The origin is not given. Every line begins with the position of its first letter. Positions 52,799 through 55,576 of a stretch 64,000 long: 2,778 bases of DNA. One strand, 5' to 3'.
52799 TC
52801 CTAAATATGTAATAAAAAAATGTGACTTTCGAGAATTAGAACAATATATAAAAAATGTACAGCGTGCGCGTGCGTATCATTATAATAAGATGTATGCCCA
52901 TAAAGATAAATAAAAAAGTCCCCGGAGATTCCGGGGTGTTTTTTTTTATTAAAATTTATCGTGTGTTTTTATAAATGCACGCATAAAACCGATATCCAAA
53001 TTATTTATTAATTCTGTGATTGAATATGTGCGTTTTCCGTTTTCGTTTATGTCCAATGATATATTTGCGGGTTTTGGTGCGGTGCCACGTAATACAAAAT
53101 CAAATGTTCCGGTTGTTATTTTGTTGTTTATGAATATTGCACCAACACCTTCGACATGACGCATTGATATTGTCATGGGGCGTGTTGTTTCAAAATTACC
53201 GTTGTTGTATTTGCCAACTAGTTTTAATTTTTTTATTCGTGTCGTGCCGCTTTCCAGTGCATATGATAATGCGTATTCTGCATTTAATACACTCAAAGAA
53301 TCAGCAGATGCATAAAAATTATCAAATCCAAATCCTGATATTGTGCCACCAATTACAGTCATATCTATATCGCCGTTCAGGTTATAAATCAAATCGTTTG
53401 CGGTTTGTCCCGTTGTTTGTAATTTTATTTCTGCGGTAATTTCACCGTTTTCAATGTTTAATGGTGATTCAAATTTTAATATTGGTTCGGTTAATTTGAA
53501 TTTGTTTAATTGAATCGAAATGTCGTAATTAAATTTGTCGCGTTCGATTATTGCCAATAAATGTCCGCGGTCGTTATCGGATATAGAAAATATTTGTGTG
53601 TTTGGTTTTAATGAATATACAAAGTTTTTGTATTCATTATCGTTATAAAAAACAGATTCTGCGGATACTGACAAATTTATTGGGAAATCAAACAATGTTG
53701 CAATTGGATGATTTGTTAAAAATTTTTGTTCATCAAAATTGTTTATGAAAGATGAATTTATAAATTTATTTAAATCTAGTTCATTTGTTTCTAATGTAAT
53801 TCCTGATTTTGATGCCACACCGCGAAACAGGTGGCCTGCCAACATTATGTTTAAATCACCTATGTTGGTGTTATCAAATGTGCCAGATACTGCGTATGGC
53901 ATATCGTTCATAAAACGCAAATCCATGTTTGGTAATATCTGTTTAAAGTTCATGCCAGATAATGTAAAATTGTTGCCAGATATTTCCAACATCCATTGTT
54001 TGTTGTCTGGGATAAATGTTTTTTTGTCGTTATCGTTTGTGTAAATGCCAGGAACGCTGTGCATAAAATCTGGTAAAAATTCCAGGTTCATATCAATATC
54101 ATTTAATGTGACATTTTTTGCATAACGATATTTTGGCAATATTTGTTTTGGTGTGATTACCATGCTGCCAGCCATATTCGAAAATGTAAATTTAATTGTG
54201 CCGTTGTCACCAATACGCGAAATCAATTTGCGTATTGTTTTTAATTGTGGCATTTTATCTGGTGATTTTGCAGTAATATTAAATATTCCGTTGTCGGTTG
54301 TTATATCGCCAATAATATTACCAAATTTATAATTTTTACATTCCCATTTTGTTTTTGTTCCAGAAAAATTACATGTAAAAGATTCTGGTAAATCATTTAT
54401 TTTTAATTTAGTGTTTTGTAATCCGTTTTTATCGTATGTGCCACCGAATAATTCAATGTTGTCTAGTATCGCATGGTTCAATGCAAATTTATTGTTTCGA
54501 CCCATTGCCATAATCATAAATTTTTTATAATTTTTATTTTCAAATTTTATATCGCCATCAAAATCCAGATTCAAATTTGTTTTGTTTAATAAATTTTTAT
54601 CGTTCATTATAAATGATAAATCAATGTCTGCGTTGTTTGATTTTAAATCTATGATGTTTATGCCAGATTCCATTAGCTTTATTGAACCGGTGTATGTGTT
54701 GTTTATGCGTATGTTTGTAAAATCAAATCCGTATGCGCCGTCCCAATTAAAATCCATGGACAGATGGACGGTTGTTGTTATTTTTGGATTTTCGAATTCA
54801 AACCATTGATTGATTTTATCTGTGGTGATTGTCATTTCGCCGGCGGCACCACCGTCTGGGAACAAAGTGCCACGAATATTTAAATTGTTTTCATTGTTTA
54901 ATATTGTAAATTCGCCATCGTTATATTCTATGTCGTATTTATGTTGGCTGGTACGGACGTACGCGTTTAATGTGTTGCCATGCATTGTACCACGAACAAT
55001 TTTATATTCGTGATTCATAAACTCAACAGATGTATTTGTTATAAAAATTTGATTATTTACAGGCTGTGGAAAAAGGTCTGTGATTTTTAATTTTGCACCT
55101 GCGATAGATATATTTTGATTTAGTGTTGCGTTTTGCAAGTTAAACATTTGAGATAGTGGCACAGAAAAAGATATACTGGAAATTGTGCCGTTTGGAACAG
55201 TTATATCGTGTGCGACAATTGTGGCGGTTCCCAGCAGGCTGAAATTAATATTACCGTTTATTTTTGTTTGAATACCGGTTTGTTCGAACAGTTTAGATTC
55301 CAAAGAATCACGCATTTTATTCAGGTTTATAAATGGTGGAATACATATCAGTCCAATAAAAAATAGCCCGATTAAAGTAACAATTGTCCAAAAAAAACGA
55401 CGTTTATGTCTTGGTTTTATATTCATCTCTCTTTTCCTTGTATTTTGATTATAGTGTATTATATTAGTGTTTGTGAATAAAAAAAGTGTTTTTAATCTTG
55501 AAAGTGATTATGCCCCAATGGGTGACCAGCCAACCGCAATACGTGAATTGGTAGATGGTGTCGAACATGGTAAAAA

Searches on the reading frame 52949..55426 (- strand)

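Call 11: search_protein_families(library=pfam, proteins=[window:52949-55426:-])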
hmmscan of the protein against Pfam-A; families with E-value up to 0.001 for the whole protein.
window:52949-55426:- (825 aa): 1 family
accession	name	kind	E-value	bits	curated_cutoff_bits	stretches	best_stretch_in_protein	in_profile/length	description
PF05170.20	AsmA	-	3.4e-10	39.8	29.8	1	633-747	499-604/607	AsmA family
